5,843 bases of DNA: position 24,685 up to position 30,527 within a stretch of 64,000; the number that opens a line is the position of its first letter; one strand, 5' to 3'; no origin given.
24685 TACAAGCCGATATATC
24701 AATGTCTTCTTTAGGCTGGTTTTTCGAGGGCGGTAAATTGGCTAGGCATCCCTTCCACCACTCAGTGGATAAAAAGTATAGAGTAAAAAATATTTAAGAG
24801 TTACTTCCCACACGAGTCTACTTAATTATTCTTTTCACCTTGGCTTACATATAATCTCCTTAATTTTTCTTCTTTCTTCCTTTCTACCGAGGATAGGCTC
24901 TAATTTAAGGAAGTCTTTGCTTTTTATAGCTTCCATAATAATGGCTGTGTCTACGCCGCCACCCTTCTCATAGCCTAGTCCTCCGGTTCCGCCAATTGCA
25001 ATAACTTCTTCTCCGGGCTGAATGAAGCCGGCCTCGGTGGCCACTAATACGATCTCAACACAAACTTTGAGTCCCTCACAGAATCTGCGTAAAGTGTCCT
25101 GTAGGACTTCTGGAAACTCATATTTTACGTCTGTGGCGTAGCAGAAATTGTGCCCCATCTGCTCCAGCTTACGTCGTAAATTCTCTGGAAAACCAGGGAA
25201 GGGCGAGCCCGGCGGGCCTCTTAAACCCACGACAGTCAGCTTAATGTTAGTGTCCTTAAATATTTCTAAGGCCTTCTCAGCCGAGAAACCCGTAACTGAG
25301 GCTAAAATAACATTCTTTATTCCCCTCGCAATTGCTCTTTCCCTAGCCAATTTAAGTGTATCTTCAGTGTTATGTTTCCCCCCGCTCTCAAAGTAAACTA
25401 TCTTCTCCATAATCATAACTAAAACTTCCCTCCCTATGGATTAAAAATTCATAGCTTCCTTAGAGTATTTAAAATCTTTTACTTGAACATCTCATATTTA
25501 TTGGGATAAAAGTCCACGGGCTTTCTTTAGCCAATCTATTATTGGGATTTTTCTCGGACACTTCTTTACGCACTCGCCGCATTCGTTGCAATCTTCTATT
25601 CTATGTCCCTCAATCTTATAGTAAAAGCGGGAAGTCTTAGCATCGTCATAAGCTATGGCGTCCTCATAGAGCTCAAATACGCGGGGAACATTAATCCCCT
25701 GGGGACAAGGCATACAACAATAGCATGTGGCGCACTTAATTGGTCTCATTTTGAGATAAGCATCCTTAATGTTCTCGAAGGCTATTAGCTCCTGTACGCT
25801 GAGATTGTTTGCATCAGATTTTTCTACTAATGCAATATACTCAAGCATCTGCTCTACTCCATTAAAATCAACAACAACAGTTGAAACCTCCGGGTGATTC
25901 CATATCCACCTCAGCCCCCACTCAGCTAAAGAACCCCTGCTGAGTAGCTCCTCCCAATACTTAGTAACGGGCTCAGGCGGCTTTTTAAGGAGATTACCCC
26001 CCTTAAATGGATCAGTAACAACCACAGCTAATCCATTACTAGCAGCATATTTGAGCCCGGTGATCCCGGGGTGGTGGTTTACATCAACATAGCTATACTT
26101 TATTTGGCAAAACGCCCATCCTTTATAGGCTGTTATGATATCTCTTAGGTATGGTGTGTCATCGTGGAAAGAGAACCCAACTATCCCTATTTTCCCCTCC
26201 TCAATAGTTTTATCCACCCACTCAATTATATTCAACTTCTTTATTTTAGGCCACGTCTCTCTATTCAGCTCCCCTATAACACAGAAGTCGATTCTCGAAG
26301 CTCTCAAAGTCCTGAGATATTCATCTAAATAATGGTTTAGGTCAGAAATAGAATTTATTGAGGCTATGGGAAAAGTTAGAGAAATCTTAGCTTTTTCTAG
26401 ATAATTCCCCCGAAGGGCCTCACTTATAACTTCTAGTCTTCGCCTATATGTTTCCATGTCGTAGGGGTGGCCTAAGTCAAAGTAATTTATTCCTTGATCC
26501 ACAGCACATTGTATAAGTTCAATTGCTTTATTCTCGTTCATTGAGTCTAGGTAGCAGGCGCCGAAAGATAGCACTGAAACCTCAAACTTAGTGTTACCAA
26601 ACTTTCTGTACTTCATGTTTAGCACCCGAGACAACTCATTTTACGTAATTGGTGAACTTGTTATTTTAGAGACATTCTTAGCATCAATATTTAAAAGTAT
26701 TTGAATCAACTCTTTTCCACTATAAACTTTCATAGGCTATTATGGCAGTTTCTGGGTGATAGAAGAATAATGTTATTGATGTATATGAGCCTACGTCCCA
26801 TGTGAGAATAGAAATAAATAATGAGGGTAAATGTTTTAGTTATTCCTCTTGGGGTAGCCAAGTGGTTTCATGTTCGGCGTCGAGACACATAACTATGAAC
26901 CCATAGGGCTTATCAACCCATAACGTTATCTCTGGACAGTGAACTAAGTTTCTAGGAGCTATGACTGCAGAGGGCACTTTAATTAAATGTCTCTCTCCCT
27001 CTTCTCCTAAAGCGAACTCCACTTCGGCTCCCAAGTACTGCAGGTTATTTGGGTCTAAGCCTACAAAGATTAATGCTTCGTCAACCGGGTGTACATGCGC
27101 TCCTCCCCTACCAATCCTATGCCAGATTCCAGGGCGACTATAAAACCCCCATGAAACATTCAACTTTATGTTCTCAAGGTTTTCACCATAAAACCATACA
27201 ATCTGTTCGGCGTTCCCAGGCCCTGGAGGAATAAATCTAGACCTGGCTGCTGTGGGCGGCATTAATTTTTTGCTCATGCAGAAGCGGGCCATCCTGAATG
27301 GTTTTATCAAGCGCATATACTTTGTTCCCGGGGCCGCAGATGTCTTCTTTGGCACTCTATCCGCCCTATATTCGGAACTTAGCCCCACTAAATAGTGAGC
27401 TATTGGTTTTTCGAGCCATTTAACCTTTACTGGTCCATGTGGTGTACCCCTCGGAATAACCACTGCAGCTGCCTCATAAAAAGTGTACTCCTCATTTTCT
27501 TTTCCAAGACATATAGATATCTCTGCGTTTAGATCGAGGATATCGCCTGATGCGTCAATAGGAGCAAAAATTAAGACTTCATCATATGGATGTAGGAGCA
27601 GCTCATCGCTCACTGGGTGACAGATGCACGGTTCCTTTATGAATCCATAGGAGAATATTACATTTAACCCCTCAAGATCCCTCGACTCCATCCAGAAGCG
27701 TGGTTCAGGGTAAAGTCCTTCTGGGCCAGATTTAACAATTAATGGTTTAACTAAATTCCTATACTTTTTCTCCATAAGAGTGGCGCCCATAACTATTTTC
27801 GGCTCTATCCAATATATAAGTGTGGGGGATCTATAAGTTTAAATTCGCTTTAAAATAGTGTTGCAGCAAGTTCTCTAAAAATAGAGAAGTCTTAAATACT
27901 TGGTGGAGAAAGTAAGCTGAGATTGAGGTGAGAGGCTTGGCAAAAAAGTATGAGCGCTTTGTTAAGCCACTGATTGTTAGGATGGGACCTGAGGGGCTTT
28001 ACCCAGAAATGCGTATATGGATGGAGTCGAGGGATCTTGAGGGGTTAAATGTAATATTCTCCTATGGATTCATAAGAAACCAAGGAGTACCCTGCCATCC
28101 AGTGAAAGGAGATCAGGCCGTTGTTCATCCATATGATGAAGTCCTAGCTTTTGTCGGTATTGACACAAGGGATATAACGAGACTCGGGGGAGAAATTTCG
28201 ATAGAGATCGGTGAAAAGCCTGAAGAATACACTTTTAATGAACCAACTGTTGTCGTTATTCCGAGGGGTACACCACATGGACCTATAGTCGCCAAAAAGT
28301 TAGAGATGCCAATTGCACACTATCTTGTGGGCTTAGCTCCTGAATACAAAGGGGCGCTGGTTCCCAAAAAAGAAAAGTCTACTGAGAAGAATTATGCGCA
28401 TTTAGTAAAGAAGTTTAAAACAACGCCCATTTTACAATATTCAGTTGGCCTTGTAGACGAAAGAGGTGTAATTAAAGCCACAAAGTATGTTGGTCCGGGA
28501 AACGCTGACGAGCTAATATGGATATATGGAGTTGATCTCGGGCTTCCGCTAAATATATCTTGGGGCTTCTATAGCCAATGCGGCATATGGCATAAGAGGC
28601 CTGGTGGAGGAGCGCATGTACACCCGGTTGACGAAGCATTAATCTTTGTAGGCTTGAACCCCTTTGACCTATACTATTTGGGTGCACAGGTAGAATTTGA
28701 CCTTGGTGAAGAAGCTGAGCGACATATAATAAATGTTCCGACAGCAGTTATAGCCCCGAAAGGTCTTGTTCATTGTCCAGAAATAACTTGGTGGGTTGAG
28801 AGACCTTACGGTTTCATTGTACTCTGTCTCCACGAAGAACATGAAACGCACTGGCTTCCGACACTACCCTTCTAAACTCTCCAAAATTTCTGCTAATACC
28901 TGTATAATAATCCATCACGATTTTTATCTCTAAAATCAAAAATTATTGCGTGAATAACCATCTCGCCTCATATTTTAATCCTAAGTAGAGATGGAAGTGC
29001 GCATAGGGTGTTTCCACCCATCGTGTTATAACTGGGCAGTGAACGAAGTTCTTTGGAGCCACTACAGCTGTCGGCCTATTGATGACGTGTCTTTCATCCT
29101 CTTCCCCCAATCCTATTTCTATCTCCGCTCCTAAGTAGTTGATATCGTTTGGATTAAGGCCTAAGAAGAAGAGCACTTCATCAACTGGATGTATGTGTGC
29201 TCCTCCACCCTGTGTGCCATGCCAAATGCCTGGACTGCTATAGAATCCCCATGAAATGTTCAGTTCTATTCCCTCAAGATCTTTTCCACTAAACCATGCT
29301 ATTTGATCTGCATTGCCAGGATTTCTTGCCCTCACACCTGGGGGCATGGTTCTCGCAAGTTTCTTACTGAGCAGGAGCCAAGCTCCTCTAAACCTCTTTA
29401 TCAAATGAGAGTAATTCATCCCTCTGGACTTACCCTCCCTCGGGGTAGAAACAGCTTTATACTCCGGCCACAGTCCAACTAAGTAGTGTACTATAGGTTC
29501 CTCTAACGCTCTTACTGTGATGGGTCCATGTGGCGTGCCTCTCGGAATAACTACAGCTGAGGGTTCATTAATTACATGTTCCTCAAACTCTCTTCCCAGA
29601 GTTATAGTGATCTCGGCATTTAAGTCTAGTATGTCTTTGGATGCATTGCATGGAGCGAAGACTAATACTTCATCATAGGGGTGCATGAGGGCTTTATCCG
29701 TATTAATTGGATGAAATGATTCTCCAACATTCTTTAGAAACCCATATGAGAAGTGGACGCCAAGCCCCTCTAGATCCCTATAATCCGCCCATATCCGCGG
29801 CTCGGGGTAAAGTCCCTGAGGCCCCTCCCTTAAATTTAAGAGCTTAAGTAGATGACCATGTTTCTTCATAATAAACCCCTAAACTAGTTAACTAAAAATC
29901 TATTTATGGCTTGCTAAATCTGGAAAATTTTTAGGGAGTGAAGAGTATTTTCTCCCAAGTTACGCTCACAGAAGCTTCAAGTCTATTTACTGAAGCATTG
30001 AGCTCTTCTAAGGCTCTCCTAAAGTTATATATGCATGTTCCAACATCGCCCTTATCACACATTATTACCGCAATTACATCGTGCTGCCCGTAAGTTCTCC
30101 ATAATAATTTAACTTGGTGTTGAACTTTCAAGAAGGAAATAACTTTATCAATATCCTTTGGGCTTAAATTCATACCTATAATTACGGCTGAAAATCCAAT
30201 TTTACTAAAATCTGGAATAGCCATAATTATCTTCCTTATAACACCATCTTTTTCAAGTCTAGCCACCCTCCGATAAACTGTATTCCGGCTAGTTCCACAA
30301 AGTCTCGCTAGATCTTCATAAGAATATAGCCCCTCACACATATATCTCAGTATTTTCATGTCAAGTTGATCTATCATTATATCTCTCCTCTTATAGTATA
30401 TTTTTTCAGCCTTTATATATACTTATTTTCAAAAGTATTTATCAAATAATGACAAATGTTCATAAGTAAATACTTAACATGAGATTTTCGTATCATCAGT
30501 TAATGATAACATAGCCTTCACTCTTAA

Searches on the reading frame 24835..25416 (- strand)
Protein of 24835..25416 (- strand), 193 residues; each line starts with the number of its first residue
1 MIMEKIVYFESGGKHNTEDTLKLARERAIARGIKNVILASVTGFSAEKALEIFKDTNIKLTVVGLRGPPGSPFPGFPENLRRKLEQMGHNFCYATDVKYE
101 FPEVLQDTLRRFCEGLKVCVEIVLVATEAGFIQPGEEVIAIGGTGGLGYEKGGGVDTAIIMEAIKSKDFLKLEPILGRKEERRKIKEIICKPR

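Call 46: search_protein_families(library=pfam, proteins=[window:24835-25416:-])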
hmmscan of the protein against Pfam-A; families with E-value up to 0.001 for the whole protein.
window:24835-25416:- (193 aa): 1 family
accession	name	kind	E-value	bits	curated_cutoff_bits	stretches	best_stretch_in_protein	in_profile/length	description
PF02887.21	PK_C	-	2.9e-06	27.8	28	1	19-157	2-110/114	Pyruvate kinase, alpha/beta domain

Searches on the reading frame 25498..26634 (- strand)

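Call 46: search_protein_families(library=pfam, proteins=[window:25498-26634:-])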
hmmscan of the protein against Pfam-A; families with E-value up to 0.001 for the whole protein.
window:25498-26634:- (378 aa): 4 families
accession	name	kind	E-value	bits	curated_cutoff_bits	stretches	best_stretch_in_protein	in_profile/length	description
PF00248.27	Aldo_ket_red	-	1.7e-18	67.2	24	1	22-272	2-278/291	Aldo/keto reductase family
PF13534.11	Fer4_17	-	9.4e-06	26.5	22.2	1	300-363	1-60/61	4Fe-4S dicluster domain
PF13187.11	Fer4_9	-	3.7e-05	24.1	27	1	300-362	1-50/52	4Fe-4S dicluster domain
PF13183.11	Fer4_8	-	0.00014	22.8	27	1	300-363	4-68/68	4Fe-4S dicluster domain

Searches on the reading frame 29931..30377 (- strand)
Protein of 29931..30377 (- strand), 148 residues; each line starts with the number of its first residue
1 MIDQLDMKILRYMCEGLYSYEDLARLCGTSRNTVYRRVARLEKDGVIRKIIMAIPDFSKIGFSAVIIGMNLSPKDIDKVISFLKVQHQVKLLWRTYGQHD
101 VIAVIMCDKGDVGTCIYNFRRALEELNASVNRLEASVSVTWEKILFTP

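Call 48: search_protein_families(library=pfam, proteins=[window:29931-30377:-], max_evalue=0.00001)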
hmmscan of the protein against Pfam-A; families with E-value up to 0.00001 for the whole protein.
window:29931-30377:- (148 aa): 3 families
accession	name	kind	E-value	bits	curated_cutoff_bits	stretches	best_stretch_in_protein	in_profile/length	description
PF13412.12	HTH_24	-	1.7e-10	40.7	21.9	1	3-48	2-48/48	Winged helix-turn-helix DNA-binding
PF13404.12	HTH_AsnC-type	-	8.4e-09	35.5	27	1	2-42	1-42/42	AsnC-type helix-turn-helix domain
PF13545.12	HTH_Crp_2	-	1.2e-06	28.8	27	1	19-49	24-55/70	Crp-like helix-turn-helix domain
